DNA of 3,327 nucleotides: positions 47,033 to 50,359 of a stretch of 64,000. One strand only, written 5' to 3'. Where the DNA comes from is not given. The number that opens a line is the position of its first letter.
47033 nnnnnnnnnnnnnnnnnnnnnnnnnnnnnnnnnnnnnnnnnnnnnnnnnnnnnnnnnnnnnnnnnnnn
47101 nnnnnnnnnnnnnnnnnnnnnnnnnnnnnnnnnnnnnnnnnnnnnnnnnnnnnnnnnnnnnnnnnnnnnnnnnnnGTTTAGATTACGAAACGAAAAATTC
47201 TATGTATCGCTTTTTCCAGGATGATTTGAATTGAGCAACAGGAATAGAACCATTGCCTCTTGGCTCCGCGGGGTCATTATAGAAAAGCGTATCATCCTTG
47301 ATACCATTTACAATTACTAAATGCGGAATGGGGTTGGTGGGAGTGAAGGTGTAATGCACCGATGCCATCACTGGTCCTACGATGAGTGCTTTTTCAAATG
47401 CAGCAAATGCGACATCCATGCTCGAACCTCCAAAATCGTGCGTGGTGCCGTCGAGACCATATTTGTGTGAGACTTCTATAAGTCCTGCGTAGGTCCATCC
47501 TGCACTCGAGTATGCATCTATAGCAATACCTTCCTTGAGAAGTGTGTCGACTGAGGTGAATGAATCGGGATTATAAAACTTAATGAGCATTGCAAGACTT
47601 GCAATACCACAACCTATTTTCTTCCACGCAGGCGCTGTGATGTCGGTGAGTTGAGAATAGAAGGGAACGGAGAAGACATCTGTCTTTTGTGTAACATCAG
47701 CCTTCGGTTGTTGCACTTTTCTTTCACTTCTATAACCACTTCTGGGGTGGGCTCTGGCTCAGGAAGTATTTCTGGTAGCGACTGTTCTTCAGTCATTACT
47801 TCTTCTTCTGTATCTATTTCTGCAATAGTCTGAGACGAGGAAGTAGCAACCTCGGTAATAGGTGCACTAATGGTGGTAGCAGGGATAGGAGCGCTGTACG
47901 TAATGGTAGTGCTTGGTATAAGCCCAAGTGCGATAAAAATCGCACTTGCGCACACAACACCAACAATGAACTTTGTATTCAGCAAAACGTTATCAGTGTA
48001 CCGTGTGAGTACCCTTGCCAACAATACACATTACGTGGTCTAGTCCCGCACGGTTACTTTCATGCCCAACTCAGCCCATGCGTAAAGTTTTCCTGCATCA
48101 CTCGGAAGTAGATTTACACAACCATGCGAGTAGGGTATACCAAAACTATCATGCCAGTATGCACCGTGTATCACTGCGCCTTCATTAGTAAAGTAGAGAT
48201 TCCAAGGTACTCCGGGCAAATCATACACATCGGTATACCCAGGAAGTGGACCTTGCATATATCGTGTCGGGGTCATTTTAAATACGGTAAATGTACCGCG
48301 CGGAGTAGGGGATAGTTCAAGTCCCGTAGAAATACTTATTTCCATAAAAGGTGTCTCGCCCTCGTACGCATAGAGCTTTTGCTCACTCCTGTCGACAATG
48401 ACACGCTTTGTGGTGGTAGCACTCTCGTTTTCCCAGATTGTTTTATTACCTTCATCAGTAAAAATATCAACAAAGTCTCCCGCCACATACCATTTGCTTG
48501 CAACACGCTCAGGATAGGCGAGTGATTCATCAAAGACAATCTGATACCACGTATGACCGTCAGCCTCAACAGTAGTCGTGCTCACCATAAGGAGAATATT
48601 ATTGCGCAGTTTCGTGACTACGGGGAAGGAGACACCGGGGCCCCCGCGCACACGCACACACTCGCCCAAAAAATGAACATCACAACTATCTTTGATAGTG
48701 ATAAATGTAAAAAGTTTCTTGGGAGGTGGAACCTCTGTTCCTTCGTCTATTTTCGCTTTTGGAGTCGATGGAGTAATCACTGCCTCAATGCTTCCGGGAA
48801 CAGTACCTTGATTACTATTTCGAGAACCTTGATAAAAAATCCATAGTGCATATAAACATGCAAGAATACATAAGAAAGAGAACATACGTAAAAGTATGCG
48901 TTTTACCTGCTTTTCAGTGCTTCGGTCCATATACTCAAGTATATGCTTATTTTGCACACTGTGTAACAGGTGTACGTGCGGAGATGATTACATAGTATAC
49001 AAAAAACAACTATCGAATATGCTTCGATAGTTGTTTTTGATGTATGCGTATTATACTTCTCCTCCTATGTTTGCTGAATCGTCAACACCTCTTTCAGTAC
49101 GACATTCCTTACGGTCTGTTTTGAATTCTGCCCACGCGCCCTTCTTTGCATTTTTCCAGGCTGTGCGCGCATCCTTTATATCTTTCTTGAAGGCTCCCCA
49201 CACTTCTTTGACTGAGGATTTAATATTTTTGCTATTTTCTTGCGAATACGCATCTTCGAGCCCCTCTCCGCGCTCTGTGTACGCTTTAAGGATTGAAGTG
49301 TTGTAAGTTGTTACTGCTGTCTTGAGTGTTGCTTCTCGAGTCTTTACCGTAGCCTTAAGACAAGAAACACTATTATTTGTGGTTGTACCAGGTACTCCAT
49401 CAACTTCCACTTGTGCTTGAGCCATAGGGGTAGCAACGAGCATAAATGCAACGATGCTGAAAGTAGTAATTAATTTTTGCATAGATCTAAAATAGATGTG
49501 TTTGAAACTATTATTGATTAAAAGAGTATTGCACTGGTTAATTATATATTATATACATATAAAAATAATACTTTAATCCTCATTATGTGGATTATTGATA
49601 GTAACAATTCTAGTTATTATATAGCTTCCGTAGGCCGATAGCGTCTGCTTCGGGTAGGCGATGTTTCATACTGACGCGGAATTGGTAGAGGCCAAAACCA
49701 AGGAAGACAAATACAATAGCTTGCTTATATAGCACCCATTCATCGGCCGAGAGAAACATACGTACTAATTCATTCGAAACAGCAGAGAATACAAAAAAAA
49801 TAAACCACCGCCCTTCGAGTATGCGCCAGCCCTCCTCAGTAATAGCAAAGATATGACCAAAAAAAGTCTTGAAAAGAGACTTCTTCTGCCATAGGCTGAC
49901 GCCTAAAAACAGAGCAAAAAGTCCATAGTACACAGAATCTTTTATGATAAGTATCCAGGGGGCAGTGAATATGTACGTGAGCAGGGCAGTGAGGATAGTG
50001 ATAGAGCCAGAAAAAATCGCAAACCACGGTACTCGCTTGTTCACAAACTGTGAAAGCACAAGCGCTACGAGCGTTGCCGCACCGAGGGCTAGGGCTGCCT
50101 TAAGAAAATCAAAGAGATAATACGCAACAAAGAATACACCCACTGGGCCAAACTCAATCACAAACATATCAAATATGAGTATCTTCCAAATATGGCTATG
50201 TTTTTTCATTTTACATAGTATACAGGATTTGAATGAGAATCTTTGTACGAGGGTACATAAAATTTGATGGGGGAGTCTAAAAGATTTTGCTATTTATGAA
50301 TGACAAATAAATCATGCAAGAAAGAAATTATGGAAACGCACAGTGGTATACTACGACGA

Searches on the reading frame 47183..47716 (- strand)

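Call 39: search_protein_families(library=pfam, proteins=[window:47183-47716:-], max_evalue=0.001)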
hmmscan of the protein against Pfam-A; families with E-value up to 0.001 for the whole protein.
window:47183-47716:- (177 aa): 2 families
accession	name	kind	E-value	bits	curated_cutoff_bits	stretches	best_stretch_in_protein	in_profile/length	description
PF13529.12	Peptidase_C39_2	-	2.8e-09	38.1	24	1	16-150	2-143/143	Peptidase_C39 like family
PF03412.21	Peptidase_C39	-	6.5e-07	29.7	22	1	36-172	13-126/133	Peptidase C39 family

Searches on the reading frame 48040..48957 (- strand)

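Call 39: search_protein_families(library=pfam, proteins=[window:48040-48957:-], max_evalue=0.001)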
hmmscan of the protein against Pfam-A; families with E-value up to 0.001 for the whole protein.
window:48040-48957:- (305 aa): 1 family
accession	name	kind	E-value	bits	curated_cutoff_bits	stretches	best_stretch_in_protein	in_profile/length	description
PF03734.19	YkuD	-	3.8e-20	73.4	23.4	1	184-303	2-146/146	L,D-transpeptidase catalytic domain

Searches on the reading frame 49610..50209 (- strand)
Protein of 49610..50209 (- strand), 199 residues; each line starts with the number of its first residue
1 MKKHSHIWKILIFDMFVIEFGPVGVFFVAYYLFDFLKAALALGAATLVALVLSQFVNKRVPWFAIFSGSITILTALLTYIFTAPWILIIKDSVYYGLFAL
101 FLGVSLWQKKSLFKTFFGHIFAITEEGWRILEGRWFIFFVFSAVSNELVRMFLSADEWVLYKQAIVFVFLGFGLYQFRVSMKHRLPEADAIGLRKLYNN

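Call 51: search_protein_families(library=pfam, proteins=[window:49610-50209:-], max_evalue=0.001)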
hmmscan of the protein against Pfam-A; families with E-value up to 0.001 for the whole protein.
window:49610-50209:- (199 aa): 1 family
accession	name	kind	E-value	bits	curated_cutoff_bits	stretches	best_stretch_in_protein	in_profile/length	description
PF04279.20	IspA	-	8.3e-28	98.2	28.7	1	16-184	3-173/176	Intracellular septation protein A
